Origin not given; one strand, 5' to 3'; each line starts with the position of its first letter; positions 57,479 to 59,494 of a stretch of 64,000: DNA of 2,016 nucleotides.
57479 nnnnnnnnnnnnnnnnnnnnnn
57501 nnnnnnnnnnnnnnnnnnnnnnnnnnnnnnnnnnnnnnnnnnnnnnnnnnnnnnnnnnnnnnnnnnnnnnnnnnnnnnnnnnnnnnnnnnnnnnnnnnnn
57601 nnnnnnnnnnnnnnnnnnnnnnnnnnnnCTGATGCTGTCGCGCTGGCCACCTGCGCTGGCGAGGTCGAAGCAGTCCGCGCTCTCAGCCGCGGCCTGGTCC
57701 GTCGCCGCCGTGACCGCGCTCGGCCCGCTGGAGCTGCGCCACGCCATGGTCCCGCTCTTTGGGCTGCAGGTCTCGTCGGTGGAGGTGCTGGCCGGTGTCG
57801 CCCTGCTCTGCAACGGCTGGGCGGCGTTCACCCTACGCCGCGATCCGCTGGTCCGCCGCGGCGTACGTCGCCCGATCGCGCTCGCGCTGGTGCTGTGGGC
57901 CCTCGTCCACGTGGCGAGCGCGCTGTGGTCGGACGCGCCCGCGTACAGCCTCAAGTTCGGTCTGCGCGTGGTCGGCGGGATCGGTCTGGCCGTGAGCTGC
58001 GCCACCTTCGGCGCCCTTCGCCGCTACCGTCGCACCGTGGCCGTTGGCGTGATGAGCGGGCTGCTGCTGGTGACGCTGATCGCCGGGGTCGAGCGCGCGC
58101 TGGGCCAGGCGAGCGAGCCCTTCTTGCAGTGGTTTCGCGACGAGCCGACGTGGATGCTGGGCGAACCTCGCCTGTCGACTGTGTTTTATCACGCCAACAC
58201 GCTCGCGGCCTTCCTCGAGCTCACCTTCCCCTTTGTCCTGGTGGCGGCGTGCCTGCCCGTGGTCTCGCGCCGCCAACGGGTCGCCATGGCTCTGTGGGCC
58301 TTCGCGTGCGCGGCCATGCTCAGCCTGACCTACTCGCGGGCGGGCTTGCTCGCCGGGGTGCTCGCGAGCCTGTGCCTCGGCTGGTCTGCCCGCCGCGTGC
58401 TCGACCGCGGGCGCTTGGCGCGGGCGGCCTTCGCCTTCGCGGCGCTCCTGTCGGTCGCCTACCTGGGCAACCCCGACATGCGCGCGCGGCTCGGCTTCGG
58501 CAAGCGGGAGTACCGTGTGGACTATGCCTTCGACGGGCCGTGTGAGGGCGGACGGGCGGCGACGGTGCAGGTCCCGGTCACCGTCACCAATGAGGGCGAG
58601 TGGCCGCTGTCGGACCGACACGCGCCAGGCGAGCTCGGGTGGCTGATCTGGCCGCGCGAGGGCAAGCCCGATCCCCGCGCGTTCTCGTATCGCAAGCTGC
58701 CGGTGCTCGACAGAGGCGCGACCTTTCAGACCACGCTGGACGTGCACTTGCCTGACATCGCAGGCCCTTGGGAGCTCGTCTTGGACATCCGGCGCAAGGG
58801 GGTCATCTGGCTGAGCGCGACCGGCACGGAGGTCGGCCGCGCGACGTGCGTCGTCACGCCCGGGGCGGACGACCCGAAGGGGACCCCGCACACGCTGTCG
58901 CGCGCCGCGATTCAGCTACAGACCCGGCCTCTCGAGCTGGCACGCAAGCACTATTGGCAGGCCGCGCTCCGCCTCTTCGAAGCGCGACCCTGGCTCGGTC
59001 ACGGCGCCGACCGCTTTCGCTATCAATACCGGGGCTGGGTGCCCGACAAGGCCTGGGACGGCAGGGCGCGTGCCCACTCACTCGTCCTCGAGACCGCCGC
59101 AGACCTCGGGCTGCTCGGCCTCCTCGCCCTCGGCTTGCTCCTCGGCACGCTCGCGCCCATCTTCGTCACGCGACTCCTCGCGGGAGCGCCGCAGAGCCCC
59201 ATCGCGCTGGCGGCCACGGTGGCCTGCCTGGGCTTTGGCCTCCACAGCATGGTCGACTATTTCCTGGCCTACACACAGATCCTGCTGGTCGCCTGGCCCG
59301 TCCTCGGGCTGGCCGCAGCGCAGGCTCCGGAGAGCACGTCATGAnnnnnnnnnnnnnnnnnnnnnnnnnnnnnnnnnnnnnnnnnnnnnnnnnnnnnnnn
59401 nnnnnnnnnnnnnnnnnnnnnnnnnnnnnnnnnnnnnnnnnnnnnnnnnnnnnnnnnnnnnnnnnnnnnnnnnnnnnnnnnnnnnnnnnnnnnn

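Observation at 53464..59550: thiS is split from thiG-thiE and overlaps the stop codon of an O-antigen-ligase gene in a polysaccharide cluster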

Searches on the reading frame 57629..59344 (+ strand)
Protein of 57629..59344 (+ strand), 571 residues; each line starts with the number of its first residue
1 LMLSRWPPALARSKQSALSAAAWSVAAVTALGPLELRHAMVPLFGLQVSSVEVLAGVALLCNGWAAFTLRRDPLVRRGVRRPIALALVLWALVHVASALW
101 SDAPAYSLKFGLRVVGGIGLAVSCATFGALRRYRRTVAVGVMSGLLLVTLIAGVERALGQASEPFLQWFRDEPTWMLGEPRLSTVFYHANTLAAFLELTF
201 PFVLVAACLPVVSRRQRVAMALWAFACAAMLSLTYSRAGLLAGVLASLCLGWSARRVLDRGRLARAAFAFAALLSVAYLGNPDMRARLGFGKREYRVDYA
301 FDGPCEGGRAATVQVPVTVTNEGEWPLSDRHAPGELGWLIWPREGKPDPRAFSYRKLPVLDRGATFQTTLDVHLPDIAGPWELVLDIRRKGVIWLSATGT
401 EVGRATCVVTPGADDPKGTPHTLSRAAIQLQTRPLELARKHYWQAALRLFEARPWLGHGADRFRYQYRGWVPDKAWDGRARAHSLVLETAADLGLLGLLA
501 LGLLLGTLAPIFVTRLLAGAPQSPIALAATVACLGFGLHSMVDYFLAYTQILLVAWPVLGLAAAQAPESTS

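Call 4: search_protein_families(library=pfam, proteins=[window:57629-59344:+])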
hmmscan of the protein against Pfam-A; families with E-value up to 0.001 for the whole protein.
window:57629-59344:+ (571 aa): 1 family
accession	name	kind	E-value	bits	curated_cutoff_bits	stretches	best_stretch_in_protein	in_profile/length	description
PF04932.20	Wzy_C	-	1.7e-09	38.1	31.7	1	436-501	81-148/149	O-Antigen ligase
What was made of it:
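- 57632..59344 (+): Wzy_C / WaaL-fold membrane protein (570 aa) with an inserted CARDB-like beta-sandwich at about residues 296-408. Pfam Wzy_C 38.1 bits (call 4).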

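Call 16: search_protein_families(library=ncbifam, proteins=[window:57632-59344:+], max_evalue=0.01)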
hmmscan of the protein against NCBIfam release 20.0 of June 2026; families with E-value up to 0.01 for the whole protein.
window:57632-59344:+ (570 aa): 0 families

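Call 22: find_homologous_proteins(query=window:57632-59344:+, max_evalue=1e-10)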
Query window:57632-59344:+ (570 aa): 66 proteins with E <= 1e-10 among 8000 candidates.
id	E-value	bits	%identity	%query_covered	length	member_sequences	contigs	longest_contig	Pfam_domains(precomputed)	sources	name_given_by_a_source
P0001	0.0e+0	1266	100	100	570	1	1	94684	PF04932.21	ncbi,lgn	-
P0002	2.3e-223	761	64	98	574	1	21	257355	PF04932.21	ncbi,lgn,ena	-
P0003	1.5e-217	742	63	98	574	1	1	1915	PF04932.21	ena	-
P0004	4.7e-216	737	63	98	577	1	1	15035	PF04932.21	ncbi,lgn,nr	ncbi:MAG: O-antigen ligase family protein [Myxococcales bacterium]|nr:O-antigen ligase family protei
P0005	3.5e-215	734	62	98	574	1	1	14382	PF04932.21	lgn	-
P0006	2.8e-158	547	51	96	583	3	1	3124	PF04932.21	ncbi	-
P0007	3.8e-157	543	51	98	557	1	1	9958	PF04932.21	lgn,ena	-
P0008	4.9e-153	529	50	97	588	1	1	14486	PF04932.21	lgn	-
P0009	5.2e-153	529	49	96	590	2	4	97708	PF04932.21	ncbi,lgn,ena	-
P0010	3.6e-150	520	51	92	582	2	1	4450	PF04932.21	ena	-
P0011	4.7e-149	516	50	95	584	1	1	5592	PF04932.21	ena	-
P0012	8.8e-149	515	49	98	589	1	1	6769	PF04932.21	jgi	jgi:hypothetical protein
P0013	3.3e-148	513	50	95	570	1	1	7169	PF04932.21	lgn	-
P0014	9.7e-145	502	51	94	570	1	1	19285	PF04932.21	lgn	-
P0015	4.4e-143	496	48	94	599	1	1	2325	PF04932.21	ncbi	-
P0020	1.8e-138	481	46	92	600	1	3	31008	PF04932.21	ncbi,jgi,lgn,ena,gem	-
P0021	1.6e-135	471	47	97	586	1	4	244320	PF04932.21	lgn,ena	-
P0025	1.3e-116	409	44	99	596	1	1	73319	PF04932.21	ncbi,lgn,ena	-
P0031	2.2e-110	388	43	82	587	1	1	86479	PF04932.21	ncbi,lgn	-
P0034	1.3e-109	386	43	91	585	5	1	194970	PF04932.21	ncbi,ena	-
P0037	6.7e-109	383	41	96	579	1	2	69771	PF04932.21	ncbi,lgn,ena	-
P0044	2.7e-105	372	42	98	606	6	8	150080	PF04932.21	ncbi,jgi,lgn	jgi:hypothetical protein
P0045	5.5e-105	371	43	91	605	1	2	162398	PF04932.21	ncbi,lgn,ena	-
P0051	2.0e-101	359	42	91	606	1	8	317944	PF04932.21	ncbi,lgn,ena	-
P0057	7.5e-90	321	39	92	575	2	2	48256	PF04932.21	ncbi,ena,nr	ncbi:MAG: hypothetical protein EXR77_03465 [Myxococcales bacterium]|nr:hypothetical protein [Myxococ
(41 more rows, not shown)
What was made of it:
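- Closest known: WaaL / Wzy_C family. Different: It belongs to a tight family of about 60 sequences at 39-64% identity, after which similarity drops sharply below 28% (call 22).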

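Call 23: find_encoding_contigs(protein=P0002, flank=10000, max_places=1)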
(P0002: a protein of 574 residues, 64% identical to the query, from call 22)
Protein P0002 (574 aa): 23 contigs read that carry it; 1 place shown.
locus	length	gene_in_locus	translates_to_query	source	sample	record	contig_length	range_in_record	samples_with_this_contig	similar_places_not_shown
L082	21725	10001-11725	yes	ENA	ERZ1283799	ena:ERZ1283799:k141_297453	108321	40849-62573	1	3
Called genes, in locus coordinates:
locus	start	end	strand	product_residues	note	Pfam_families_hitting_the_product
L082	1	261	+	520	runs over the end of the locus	PF07382:HC2 (weak)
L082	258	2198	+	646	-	PF00890:FAD_binding_2 (weak), PF01134:GIDA, PF12831:FAD_oxidored, PF21680:GIDA_C_1st, PF13932:SAM_GIDA_C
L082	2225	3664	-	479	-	PF16697:Yop-YscD_cpl, PF00498:FHA, PF16697:Yop-YscD_cpl, PF00498:FHA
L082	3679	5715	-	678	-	PF16697:Yop-YscD_cpl, PF00498:FHA, PF00437:T2SSE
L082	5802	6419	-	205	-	PF02581:TMP-TENI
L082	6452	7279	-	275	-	PF05690:ThiG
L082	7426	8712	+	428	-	PF13439:Glyco_transf_4, PF00534:Glycos_transf_1, PF13692:Glyco_trans_1_4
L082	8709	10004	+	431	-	PF01943:Polysacc_synt, PF13440:Polysacc_synt_3 (weak)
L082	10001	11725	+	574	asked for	PF04932:Wzy_C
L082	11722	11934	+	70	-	PF02597:ThiS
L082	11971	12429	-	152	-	-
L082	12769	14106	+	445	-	PF13439:Glyco_transf_4, PF13579:Glyco_trans_4_4, PF20706:GT4-conflict (weak), PF00534:Glycos_transf_1, PF13692:Glyco_trans_1_4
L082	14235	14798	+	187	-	-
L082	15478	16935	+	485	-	PF00883:Peptidase_M17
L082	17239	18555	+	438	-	-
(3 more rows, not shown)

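Call 24: find_encoding_contigs(protein=P0021, flank=10000, max_places=1)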
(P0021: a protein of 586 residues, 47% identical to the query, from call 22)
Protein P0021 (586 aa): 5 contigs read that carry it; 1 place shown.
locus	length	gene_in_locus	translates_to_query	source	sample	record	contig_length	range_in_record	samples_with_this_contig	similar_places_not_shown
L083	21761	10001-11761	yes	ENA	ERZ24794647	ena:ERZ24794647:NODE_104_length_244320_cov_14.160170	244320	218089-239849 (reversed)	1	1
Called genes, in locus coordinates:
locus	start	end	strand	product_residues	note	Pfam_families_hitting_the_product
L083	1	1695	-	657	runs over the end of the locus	PF16177:ACAS_N, PF00501:AMP-binding, PF13193:AMP-binding_C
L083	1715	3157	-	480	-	PF16697:Yop-YscD_cpl, PF00498:FHA, PF16697:Yop-YscD_cpl, PF00498:FHA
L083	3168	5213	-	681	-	PF16697:Yop-YscD_cpl, PF00498:FHA, PF00437:T2SSE (weak)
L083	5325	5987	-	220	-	PF02581:TMP-TENI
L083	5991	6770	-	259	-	PF05690:ThiG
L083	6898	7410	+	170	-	PF12728:HTH_17 (weak)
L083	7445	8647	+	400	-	PF13439:Glyco_transf_4, PF00534:Glycos_transf_1, PF13692:Glyco_trans_1_4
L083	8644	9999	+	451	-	PF01943:Polysacc_synt, PF13440:Polysacc_synt_3 (faint)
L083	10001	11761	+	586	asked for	PF04932:Wzy_C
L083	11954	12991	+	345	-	PF00756:Esterase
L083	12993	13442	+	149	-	-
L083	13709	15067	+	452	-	PF13439:Glyco_transf_4, PF13579:Glyco_trans_4_4, PF00534:Glycos_transf_1, PF13692:Glyco_trans_1_4, PF20706:GT4-conflict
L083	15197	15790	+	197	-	-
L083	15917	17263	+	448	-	PF03349:Toluene_X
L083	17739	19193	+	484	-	PF18295:Pdase_M17_N2 (weak), PF00883:Peptidase_M17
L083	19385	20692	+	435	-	-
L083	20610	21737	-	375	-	PF21016:RlmN_N, PF04055:Radical_SAM (weak)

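Call 25: find_encoding_contigs(protein=P0025, flank=10000, max_places=1)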
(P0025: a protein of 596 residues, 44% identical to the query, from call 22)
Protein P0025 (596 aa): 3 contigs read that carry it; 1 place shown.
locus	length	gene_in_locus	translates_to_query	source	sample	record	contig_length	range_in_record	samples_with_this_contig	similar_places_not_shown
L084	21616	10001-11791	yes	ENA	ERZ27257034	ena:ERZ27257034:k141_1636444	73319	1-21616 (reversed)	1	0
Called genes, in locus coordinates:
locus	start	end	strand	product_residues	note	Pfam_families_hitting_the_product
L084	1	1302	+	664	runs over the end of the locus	PF01134:GIDA, PF12831:FAD_oxidored (weak), PF21680:GIDA_C_1st, PF13932:SAM_GIDA_C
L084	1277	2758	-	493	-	PF16697:Yop-YscD_cpl, PF00498:FHA, PF16697:Yop-YscD_cpl, PF00498:FHA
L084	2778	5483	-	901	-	PF00498:FHA, PF16697:Yop-YscD_cpl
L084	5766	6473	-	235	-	PF02581:TMP-TENI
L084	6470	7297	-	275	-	PF05690:ThiG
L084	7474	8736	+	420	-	PF13439:Glyco_transf_4, PF00534:Glycos_transf_1, PF13692:Glyco_trans_1_4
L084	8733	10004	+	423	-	PF01943:Polysacc_synt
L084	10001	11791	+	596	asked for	PF04932:Wzy_C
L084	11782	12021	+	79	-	PF02597:ThiS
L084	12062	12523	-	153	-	-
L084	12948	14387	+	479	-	PF20706:GT4-conflict, PF13439:Glyco_transf_4, PF13579:Glyco_trans_4_4, PF00534:Glycos_transf_1, PF13692:Glyco_trans_1_4, PF13524:Glyco_trans_1_2 (weak)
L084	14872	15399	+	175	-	-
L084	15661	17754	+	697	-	-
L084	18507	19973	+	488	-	PF00883:Peptidase_M17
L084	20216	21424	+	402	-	-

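Call 26: find_encoding_contigs(protein=P0051, flank=10000, max_places=1)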
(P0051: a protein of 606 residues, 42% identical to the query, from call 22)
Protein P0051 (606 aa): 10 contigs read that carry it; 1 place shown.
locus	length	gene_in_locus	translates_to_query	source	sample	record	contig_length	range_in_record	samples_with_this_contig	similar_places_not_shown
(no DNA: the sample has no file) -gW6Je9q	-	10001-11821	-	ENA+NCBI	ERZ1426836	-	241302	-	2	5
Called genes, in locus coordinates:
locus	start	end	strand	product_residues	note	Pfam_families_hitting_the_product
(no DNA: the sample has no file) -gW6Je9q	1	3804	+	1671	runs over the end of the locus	PF00069:Pkinase, PF13424:TPR_12, PF01590:GAF, PF13185:GAF_2, PF13492:GAF_3 (weak), PF00158:Sigma54_activat, PF14532:Sigma54_activ_2, PF25601:AAA_lid_14, +2 more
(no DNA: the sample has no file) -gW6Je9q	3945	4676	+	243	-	PF00106:adh_short, PF01370:Epimerase (weak), PF08659:KR, PF13561:adh_short_C2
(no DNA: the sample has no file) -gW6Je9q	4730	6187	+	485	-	PF01565:FAD_binding_4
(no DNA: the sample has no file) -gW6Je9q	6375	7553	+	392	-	PF13439:Glyco_transf_4, PF00534:Glycos_transf_1, PF13692:Glyco_trans_1_4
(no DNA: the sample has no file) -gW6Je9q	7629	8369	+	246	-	PF02397:Bac_transf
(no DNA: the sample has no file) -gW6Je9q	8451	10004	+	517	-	PF01943:Polysacc_synt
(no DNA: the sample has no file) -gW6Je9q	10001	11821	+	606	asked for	PF04932:Wzy_C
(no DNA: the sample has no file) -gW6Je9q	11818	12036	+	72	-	PF02597:ThiS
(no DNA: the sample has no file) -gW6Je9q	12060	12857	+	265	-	PF05690:ThiG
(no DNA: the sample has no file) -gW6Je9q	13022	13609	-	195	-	-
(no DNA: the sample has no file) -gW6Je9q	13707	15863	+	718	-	PF00498:FHA, PF16697:Yop-YscD_cpl, PF00437:T2SSE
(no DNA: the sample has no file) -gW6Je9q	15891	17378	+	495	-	PF16697:Yop-YscD_cpl, PF00498:FHA, PF16697:Yop-YscD_cpl, PF00498:FHA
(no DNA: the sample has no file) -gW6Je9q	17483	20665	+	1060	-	PF00526:Dicty_CTDC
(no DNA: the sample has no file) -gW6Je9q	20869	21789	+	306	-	PF01553:Acyltransferase (faint)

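Call 27: find_encoding_contigs(protein=P0057, flank=10000, max_places=1)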
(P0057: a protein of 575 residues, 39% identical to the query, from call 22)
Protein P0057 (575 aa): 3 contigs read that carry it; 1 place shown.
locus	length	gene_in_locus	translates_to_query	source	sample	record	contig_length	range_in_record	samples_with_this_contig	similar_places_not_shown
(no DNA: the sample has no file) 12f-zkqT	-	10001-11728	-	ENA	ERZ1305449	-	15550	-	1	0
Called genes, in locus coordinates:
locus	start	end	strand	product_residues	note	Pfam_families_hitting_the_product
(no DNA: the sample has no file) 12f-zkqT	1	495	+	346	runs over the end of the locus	PF01210:NAD_Gly3P_dh_N, PF07479:NAD_Gly3P_dh_C, PF20618:GPD_NAD_C_bact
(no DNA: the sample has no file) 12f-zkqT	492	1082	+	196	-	PF01782:RimM, PF24986:PRC_RimM (faint)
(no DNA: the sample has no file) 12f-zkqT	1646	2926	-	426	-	PF00158:Sigma54_activat, PF14532:Sigma54_activ_2, PF25601:AAA_lid_14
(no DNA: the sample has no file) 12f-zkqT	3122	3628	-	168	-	-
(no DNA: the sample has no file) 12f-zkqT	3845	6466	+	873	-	PF04932:Wzy_C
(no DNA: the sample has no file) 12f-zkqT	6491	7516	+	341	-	PF00849:PseudoU_synth_2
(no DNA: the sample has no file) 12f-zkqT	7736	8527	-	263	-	PF05891:Methyltransf_PK (weak), PF13489:Methyltransf_23, PF13649:Methyltransf_25, PF13847:Methyltransf_31 (weak), PF08241:Methyltransf_11, PF08242:Methyltransf_12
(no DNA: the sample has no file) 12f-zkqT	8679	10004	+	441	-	PF01943:Polysacc_synt, PF01554:MatE (weak)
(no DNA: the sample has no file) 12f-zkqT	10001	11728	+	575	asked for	PF04932:Wzy_C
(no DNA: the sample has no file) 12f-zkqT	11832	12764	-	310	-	-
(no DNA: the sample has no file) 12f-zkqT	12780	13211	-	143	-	-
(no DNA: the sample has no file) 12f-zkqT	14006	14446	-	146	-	-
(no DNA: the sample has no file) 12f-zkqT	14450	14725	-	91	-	?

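Call 28: find_encoding_contigs(protein=P0037, flank=10000, max_places=1)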
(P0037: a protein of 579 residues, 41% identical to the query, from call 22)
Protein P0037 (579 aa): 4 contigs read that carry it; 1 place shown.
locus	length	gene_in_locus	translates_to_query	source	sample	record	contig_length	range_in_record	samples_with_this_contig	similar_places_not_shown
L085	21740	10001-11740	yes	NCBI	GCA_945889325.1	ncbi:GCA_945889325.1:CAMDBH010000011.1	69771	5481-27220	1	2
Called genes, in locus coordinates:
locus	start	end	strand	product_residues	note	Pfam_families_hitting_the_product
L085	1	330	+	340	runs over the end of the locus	PF00756:Esterase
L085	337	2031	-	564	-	-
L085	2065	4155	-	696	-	PF03030:H_PPase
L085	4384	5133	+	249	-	PF00106:adh_short, PF08659:KR, PF13561:adh_short_C2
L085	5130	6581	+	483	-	PF01565:FAD_binding_4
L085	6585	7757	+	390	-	PF13439:Glyco_transf_4, PF00534:Glycos_transf_1, PF13692:Glyco_trans_1_4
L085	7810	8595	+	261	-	PF02397:Bac_transf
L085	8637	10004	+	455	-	PF01943:Polysacc_synt, PF13440:Polysacc_synt_3 (faint), PF03023:MurJ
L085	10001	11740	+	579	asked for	PF04932:Wzy_C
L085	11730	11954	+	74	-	PF02597:ThiS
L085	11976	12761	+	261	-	PF05690:ThiG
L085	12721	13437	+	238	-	PF02581:TMP-TENI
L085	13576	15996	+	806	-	PF00498:FHA, PF16697:Yop-YscD_cpl, PF00437:T2SSE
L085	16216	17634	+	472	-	PF16697:Yop-YscD_cpl, PF00498:FHA, PF16697:Yop-YscD_cpl, PF00498:FHA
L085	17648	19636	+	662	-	PF16177:ACAS_N, PF00501:AMP-binding, PF13193:AMP-binding_C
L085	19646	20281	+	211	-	PF00300:His_Phos_1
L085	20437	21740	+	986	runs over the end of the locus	PF00526:Dicty_CTDC (weak), PF13948:DUF4215 (weak)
